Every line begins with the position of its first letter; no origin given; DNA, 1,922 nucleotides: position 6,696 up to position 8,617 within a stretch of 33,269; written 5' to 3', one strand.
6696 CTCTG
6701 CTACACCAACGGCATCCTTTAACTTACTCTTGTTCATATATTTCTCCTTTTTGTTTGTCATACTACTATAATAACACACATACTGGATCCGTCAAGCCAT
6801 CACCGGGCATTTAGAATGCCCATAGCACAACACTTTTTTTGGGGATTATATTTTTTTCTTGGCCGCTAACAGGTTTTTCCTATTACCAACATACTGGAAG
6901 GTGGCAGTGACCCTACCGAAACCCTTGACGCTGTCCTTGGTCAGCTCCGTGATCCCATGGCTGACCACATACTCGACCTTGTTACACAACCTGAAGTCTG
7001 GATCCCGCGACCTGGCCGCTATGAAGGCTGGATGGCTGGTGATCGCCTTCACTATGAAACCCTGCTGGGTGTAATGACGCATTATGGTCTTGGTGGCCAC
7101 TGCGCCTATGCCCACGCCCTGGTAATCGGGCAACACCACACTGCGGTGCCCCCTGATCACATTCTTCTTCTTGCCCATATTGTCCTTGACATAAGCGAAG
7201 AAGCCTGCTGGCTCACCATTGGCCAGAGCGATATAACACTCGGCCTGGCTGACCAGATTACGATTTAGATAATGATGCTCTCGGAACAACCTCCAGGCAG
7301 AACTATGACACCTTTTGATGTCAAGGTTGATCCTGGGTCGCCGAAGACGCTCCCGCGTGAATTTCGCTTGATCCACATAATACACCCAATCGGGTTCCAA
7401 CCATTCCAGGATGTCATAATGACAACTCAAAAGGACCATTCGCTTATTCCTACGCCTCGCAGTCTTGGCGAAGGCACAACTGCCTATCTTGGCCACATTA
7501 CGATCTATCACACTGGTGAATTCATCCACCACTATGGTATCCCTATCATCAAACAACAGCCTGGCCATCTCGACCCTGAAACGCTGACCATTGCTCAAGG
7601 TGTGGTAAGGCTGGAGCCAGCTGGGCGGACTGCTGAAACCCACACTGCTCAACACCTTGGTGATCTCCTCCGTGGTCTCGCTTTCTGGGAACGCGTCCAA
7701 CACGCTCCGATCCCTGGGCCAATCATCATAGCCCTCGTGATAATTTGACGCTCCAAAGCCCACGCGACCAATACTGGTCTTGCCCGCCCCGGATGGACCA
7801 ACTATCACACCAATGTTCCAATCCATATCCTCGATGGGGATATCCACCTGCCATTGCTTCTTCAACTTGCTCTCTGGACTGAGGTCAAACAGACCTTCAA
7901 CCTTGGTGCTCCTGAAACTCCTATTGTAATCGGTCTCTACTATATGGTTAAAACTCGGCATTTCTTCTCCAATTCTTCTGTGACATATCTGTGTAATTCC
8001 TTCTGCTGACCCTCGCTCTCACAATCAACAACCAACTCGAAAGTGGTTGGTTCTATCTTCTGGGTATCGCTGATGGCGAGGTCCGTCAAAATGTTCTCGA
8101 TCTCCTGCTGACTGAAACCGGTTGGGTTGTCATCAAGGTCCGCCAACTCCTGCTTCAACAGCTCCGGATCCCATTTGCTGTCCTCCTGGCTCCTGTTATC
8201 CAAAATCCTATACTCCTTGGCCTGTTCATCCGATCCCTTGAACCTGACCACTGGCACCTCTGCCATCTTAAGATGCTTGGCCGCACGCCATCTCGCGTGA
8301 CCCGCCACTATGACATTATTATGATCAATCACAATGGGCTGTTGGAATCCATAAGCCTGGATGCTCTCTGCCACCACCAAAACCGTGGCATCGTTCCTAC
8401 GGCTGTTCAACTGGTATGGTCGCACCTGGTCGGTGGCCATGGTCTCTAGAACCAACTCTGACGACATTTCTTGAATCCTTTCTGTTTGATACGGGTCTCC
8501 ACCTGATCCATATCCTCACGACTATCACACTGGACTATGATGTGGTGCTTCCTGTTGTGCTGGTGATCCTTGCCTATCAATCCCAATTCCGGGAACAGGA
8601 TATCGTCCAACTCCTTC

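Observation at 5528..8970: ParB - ParB - (ABC ATPase::GNAT) - C39-like peptidase early operon: candidate ATP-dependent nucleic-acid acylation / anti-defence system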

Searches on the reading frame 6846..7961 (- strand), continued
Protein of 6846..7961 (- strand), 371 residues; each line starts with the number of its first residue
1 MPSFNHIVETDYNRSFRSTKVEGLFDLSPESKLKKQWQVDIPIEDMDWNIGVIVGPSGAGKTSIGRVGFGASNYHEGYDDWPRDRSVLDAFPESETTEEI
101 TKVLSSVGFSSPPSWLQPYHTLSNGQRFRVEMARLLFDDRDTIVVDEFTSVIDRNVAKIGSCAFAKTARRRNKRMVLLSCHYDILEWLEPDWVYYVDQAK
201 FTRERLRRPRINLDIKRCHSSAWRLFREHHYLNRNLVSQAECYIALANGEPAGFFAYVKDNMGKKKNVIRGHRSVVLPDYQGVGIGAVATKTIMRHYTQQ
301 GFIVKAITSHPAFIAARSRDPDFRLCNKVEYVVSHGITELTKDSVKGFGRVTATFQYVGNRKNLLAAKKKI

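Call 76: search_protein_families(library=pfam, proteins=[L091:7218-7796:+, L091:5426-6019:+, L093:7104-7673:+, L093:5344-5991:+, L094:7451-8140:+, L091:7871-8296:+, L094:9450-9953:+], max_evalue=0.05)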
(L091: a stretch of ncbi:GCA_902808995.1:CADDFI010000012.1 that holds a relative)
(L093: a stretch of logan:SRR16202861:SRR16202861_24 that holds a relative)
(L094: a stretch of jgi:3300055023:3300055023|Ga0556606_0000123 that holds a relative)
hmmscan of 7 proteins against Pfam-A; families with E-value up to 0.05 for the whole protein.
L091:7218-7796:+ (192 aa): 1 family
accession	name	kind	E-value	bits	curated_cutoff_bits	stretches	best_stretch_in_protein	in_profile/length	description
PF02195.25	ParB_N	-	0.0011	19.4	26.3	1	20-93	18-93/95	ParB N-terminal domain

L091:5426-6019:+ (197 aa): 0 families

L093:7104-7673:+ (189 aa): 1 family
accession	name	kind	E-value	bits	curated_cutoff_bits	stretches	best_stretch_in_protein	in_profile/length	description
PF13551.12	HTH_29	-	0.032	14.7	28.1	1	42-78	16-52/64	Winged helix-turn helix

L093:5344-5991:+ (215 aa): 0 families

L094:7451-8140:+ (229 aa): 1 family
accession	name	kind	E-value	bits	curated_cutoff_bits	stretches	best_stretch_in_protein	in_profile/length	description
PF02515.22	CoA_transf_3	-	2.9e-05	23.8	23.3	1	1-56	4-64/366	CoA-transferase family III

L091:7871-8296:+ (141 aa): 3 families
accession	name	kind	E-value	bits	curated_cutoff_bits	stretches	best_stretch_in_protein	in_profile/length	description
PF13384.12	HTH_23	-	0.00019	21.6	24.6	1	8-42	2-35/50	Homeodomain-like domain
PF04545.22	Sigma70_r4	-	0.012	15.6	24.1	1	13-50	8-46/50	Sigma-70, region 4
PF13518.12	HTH_28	-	0.037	14.6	25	0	16-42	4-30/52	Helix-turn-helix domain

L094:9450-9953:+ (167 aa): 0 families

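Call 80: get_annotated_region(hit=H73, flank=3500)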
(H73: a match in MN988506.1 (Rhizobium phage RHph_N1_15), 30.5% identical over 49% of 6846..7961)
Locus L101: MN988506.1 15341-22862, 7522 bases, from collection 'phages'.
description: Rhizobium phage RHph_N1_15, complete genome.
organism: Rhizobium phage RHph_N1_15 (NCBI taxid 2509741)
taxonomy: Viruses; Duplodnaviria; Heunggongvirae; Uroviricota; Caudoviricetes
host: Rhizobium phaseoli N1_15; source: agricultural lands; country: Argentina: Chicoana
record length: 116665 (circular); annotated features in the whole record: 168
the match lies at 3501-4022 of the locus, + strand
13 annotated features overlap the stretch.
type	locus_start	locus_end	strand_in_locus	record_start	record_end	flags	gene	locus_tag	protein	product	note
CDS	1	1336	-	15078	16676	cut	-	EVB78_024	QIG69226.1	ATP-dependent RNA-DNA and DNA-DNA helicase protein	ATP-dependent RNA-DNA and DNA-DNA helicase UvsW protein; GO_function: GO:0003677 - DNA binding; GO_function: GO:0005524 ...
CDS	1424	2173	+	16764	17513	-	-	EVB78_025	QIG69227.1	putative partition ParB-like nuclease protein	GO_function: GO:0003677 - DNA binding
CDS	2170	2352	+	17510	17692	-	-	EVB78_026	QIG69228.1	hypothetical protein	-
CDS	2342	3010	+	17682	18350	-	-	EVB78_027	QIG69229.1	putative partition ParB-like nuclease protein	GO_function: GO:0003677 - DNA binding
CDS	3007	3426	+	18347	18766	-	-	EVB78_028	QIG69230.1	hypothetical protein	-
CDS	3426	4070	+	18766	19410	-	-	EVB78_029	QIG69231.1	putative ABC transporter ATP-binding protein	GO_function: GO:0000166 - nucleotide binding; GO_function: GO:0017111 - nucleoside-triphosphatase activity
CDS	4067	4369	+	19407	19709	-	-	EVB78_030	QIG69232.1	DUF2829 domain-containing protein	-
CDS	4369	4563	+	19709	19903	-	-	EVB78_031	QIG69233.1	hypothetical protein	-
CDS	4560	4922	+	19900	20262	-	-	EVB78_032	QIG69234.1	hypothetical protein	-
CDS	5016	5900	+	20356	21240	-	-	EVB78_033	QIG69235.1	putative ABC transporter ATP-binding protein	-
CDS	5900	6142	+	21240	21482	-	-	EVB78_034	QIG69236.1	hypothetical protein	-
CDS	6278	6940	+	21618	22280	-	-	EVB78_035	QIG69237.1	hypothetical protein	GO_function: GO:0005515 - protein binding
CDS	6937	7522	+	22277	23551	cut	-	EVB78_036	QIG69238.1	terminase large subunit protein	-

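Call 81: search_protein_families(library=pfam, proteins=[L101:5016-5900:+, L101:3007-3426:+, L101:6278-6940:+, L101:3426-4070:+], max_evalue=0.01)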
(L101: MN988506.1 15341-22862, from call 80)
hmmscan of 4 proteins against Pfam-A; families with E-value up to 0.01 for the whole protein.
L101:5016-5900:+ (294 aa): 1 family
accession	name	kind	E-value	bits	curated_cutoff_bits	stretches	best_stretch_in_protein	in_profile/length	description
PF13673.13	Acetyltransf_10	-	0.0083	16.5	23.6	0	106-171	50-113/128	Acetyltransferase (GNAT) domain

L101:3007-3426:+ (139 aa): 0 families

L101:6278-6940:+ (220 aa): 0 families

L101:3426-4070:+ (214 aa): 11 families
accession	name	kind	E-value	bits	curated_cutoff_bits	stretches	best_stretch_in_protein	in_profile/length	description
PF00005.33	ABC_tran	-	2.8e-12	47.8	25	2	40-88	2-51/137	ABC transporter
PF13191.12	AAA_16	-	0.00014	22.8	32.6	1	50-100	25-85/167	AAA ATPase domain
PF20720.3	nSTAND3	-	0.00052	20.2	27.2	1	48-87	16-55/155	Novel STAND NTPase 3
PF13238.12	AAA_18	-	0.001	19.9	29.4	0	52-93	1-44/128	AAA domain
PF13401.12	AAA_22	-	0.0023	18.7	27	1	49-82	5-33/130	AAA domain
PF05729.18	NACHT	-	0.0043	17.3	26.7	1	51-76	2-27/167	NACHT domain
PF01637.24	ATPase_2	-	0.0053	17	33.2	1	46-90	17-61/225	ATPase domain predominantly from Archaea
PF03266.21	NTPase_1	-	0.0055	17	23.9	1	52-191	2-139/168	NTPase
PF02492.25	cobW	-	0.0059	16.6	20.7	1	51-87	2-38/180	CobW/HypB/UreG, nucleotide-binding domain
PF06414.18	Zeta_toxin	-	0.0083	16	22.3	0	50-83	17-51/199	Zeta toxin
PF25199.1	nSTAND_NTPase5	-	0.0095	16.2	34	0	47-87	39-80/145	Novel STAND NTPase 5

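Call 96: search_protein_representatives(alignment_id=A1)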
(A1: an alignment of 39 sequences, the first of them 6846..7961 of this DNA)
Query: 39 sequences, 364 profile positions. Proteins with E-value up to 0.001 (for the whole library): 11939; up to 1e-10: 3276; up to 1e-30: 1041. The best 150 are listed.
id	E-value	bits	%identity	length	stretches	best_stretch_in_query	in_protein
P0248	1.6e-142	491.3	-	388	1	2-360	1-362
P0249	2.2e-142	490.9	-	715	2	61-360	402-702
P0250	8.2e-137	472.6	-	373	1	1-362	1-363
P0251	2.6e-136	470.9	-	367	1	5-359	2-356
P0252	1.5e-135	468.4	-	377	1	1-362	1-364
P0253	2.9e-133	460.9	-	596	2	8-209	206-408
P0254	3.7e-133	460.6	-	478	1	1-361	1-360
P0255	6.6e-133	459.7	-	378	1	1-359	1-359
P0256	9.3e-133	459.2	-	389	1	1-362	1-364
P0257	2.3e-132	457.9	-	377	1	5-359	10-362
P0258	1.4e-130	452.1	-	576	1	6-361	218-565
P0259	8.1e-129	446.3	-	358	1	1-358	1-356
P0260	1.1e-128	445.8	-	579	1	7-360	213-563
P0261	1.6e-128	445.3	-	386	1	1-358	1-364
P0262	5.3e-127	440.3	-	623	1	9-361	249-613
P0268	2.1e-124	431.7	-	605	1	5-360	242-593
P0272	6.4e-124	430.1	-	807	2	118-361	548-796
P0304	9.3e-113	393.4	-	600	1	5-360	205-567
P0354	7.9e-104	364.0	-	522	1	1-359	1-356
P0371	9.3e-101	353.9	-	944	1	94-361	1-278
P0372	1.1e-100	353.6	-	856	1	24-359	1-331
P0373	1.6e-100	353.1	-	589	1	1-360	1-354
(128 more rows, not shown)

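Call 97: search_protein_families(library=pfam, proteins=[P0258, P0262, P0268, P0304, P0373, P0354, P0371, P0372, P0249, P0272], max_evalue=0.001)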
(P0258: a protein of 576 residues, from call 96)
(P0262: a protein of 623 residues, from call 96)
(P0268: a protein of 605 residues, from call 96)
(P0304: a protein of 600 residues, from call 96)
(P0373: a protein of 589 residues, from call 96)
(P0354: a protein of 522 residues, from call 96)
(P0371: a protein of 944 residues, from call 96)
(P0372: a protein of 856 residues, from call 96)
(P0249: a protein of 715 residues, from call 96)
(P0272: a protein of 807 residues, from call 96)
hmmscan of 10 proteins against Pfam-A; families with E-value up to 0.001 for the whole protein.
P0258 (576 aa): 3 families
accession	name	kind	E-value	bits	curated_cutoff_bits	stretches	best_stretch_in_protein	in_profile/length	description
PF00005.33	ABC_tran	-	7.1e-09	36.8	25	0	325-358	103-136/137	ABC transporter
PF13508.13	Acetyltransf_7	-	5.5e-06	27.1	27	1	449-501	3-53/84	Acetyltransferase (GNAT) domain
PF00583.31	Acetyltransf_1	-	0.00032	21.4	20.7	1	440-501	24-84/116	Acetyltransferase (GNAT) family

P0262 (623 aa): 3 families
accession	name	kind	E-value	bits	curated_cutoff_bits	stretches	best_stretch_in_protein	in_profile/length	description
PF00005.33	ABC_tran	-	4.1e-07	31.1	25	0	283-310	6-33/137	ABC transporter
PF13508.13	Acetyltransf_7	-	0.00023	21.9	27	1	485-543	3-54/84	Acetyltransferase (GNAT) domain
PF00583.31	Acetyltransf_1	-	0.00091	19.9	20.7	0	476-542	27-86/116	Acetyltransferase (GNAT) family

P0268 (605 aa): 3 families
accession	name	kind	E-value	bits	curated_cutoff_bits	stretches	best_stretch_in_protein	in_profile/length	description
PF00005.33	ABC_tran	-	5.6e-09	37.2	25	0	352-383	105-136/137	ABC transporter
PF13191.12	AAA_16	-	5.2e-05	24.2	32.6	1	281-321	22-61/167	AAA ATPase domain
PF13401.12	AAA_22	-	0.00031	21.5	27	1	285-384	6-95/130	AAA domain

P0304 (600 aa): 5 families
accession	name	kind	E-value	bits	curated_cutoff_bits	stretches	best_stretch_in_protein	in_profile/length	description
PF00005.33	ABC_tran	-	8.8e-09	36.5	25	1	304-352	86-136/137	ABC transporter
PF00583.31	Acetyltransf_1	-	2.7e-05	24.9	20.7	1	430-506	19-95/116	Acetyltransferase (GNAT) family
PF13401.12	AAA_22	-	0.00092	20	27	0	250-354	7-96/130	AAA domain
PF13191.12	AAA_16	-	0.00094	20.2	32.6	0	246-279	23-60/167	AAA ATPase domain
PF13508.13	Acetyltransf_7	-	0.00095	19.9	27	0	444-508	3-66/84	Acetyltransferase (GNAT) domain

P0373 (589 aa): 5 families
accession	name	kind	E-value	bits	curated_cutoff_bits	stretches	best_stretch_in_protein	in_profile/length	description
PF00005.33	ABC_tran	-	1e-08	36.3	25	0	112-143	105-136/137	ABC transporter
PF13527.13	Acetyltransf_9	-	3.5e-05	24.2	25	1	227-296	33-102/127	Acetyltransferase (GNAT) domain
PF00583.31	Acetyltransf_1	-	0.0008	20.1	20.7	0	230-291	28-84/116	Acetyltransferase (GNAT) family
PF13191.12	AAA_16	-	0.0009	20.2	32.6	0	49-68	26-45/167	AAA ATPase domain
PF13508.13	Acetyltransf_7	-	0.001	19.9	27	0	236-300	4-58/84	Acetyltransferase (GNAT) domain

P0354 (522 aa): 1 family
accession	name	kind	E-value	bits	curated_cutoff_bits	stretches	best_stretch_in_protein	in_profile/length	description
PF00005.33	ABC_tran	-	1.7e-06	29.1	25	0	53-74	16-37/137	ABC transporter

P0371 (944 aa): 0 families

P0372 (856 aa): 1 family
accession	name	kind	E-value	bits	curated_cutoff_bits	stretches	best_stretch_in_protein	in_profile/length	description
PF00005.33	ABC_tran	-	5e-07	30.8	25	0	29-48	15-34/137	ABC transporter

P0249 (715 aa): 5 families
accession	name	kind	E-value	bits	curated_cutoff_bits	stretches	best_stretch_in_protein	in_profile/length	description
PF05203.21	Hom_end_hint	-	5.9e-18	66.1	32.1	1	63-142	1-88/228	Hom_end-associated Hint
PF14528.11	LAGLIDADG_3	-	2.3e-07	31.4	22.5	1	276-341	1-69/82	LAGLIDADG-like domain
PF13508.13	Acetyltransf_7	-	3.1e-07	31.1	27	1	579-641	2-57/84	Acetyltransferase (GNAT) domain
PF00583.31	Acetyltransf_1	-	9.6e-07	29.5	20.7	1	573-635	26-84/116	Acetyltransferase (GNAT) family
PF05204.19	Hom_end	-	2.4e-06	28.1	21.1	1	266-325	2-64/110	Homing endonuclease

P0272 (807 aa): 3 families
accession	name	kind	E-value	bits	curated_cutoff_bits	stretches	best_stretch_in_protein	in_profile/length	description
PF00005.33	ABC_tran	-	5.8e-07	30.6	25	0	550-578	108-136/137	ABC transporter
PF00583.31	Acetyltransf_1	-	3.6e-06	27.7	20.7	1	664-730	27-92/116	Acetyltransferase (GNAT) family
PF13508.13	Acetyltransf_7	-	5.3e-06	27.2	27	1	669-728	2-59/84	Acetyltransferase (GNAT) domain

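Call 107: search_protein_families(library=padloc, proteins=[window:6846-7961:-], max_evalue=0.001)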
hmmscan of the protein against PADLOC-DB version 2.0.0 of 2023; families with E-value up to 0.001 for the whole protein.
window:6846-7961:- (371 aa): 1 family
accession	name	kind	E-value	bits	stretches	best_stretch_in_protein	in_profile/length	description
PDLC04135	mad3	-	2.2e-10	38.6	1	87-155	229-299/374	mads_3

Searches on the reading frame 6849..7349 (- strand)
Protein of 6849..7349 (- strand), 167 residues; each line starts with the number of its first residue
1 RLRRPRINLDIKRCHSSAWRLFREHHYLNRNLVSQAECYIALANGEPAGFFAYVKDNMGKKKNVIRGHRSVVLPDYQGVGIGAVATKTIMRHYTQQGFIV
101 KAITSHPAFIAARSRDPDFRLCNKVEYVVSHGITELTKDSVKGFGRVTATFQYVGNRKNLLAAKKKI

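Call 39: search_solved_structures(query=A3, max_evalue=1, show_alignments=3)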
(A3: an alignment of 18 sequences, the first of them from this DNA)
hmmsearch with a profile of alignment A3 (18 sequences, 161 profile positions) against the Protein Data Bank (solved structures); distinct sequences matched with E-value up to 1: 11.
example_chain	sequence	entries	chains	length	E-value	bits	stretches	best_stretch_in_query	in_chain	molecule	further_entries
3wr7_A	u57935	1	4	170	0.13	15.4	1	31-92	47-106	Spermidine N1-acetyltransferase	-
6cy6_A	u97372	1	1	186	0.15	15.2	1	31-92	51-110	Spermidine N(1)-acetyltransferase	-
4r9m_A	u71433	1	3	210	0.19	14.9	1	31-92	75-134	Spermidine N(1)-acetyltransferase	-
8yv7_A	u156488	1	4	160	0.26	14.4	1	28-98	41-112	Thialysine N-epsilon-acetyltransferase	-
4zm6_A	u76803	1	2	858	0.27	14.4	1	47-103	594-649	N-acetyl-beta-D glucosaminidase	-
8b6h_EG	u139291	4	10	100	0.38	13.9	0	79-106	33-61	COXTT28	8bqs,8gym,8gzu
2bei_A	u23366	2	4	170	0.45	13.7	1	71-99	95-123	Diamine acetyltransferase 2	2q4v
4e2a_A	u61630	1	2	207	0.59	13.3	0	34-87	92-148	Putative acetyltransferase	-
7mq8_NJ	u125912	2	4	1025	0.74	13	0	68-94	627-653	RNA cytidine acetyltransferase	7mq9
9j3c_A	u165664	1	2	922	0.83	12.8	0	68-94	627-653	RNA cytidine acetyltransferase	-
8heh_A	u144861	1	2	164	0.85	12.8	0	72-109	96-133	GNAT family N-acetyltransferase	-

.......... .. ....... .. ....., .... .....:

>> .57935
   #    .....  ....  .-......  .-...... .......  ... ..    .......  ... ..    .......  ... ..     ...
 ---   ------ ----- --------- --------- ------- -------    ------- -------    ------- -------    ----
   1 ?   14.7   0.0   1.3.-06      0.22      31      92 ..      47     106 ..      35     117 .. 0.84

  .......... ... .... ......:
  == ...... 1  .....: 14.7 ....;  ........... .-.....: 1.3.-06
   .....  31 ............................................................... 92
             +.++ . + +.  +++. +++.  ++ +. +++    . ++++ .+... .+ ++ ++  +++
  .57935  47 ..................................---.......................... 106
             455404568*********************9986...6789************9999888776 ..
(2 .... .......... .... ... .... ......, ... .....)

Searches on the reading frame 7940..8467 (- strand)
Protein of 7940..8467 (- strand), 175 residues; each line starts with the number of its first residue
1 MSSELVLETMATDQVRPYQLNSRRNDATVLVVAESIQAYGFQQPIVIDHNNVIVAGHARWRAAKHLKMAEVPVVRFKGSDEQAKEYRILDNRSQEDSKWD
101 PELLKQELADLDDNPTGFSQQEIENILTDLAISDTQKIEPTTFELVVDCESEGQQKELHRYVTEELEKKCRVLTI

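Call 3: search_protein_families(library=pfam, proteins=[window:7940-8467:-], max_evalue=0.1)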
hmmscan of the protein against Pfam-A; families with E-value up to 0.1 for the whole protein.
window:7940-8467:- (175 aa): 1 family
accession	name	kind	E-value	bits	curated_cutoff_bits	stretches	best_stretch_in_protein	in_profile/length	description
PF02195.25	ParB_N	-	3e-09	37.2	26.3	1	16-91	14-93/95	ParB N-terminal domain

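Call 4: search_protein_families(library=phrogs, proteins=[window:7940-8467:-], max_evalue=0.01)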
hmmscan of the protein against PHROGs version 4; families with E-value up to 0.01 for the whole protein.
window:7940-8467:- (175 aa): 21 families
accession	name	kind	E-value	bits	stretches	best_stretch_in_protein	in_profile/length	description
phrog_620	-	DNA, RNA and nucleotide metabolism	2.6e-42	146.3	1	2-162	4-171/217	ParB-like partition protein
phrog_498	-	other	4.9e-35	122.1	1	7-134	35-171/633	DNA methyltransferase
phrog_8071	-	DNA, RNA and nucleotide metabolism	2.4e-29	103.8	1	3-133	3-135/389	ParB-like partition protein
phrog_930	-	DNA, RNA and nucleotide metabolism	4.5e-27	96.4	1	3-173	3-174/223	ParB-like partition protein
phrog_940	-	DNA, RNA and nucleotide metabolism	7.4e-25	89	1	7-137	6-136/388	nuclease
phrog_15396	-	DNA, RNA and nucleotide metabolism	1.4e-24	88.4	1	5-131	2-135/258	ParB-like partition nuclease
phrog_723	-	DNA, RNA and nucleotide metabolism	1.1e-23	85.2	1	6-135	12-149/223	ParB-like partition protein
phrog_9353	-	unknown function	7.9e-17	62.9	1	8-162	12-174/245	-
phrog_18056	-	DNA, RNA and nucleotide metabolism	3.7e-16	60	1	7-88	3-85/387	ParB-like partition nuclease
phrog_4715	-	DNA, RNA and nucleotide metabolism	5e-14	52.6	1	10-96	150-242/630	ParB-like partition protein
phrog_5475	-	unknown function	8.3e-10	39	1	10-107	6-101/458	-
phrog_3264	-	DNA, RNA and nucleotide metabolism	1.8e-08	35.4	1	27-96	70-143/337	ParB-like partition protein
phrog_6218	-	DNA, RNA and nucleotide metabolism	7.2e-08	33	1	12-78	10-81/506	ParB-like partition protein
phrog_26377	-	DNA, RNA and nucleotide metabolism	1.7e-07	32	1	33-76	34-77/326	ParB-like partition protein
phrog_12047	-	DNA, RNA and nucleotide metabolism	2.1e-07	31.8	1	33-82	25-74/301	ParB-like partition nuclease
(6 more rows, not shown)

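Call 25: search_protein_families(library=ncbifam, proteins=[window:7940-8467:-], max_evalue=0.01)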
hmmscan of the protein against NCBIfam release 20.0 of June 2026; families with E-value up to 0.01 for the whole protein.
window:7940-8467:- (175 aa): 3 families
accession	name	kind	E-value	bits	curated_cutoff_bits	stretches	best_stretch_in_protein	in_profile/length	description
TIGR00180.1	parB_part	domain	1.3e-10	41.4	58.45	1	31-96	31-102/186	ParB/RepB/Spo0J family partition protein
TIGR04285.1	nucleoid_noc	exception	4.6e-10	39.3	315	1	14-95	9-95/255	nucleoid occlusion protein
TIGR03734.1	PRTRC_parB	hypoth_equivalog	2.8e-05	22.9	278.6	1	24-96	12-92/555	PRTRC system ParB family protein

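Call 107: search_protein_families(library=padloc, proteins=[window:7940-8467:-], max_evalue=0.001)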
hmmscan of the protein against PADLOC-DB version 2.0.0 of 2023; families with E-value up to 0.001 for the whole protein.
window:7940-8467:- (175 aa): 2 families
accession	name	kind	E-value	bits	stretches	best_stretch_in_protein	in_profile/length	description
PDLC03229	MTase_II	-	5.4e-18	63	1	7-129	10-143/436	Type II methyltransferase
PDLC03308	MTase_II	-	0.00089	16.3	0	48-82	65-99/419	Type II methyltransferase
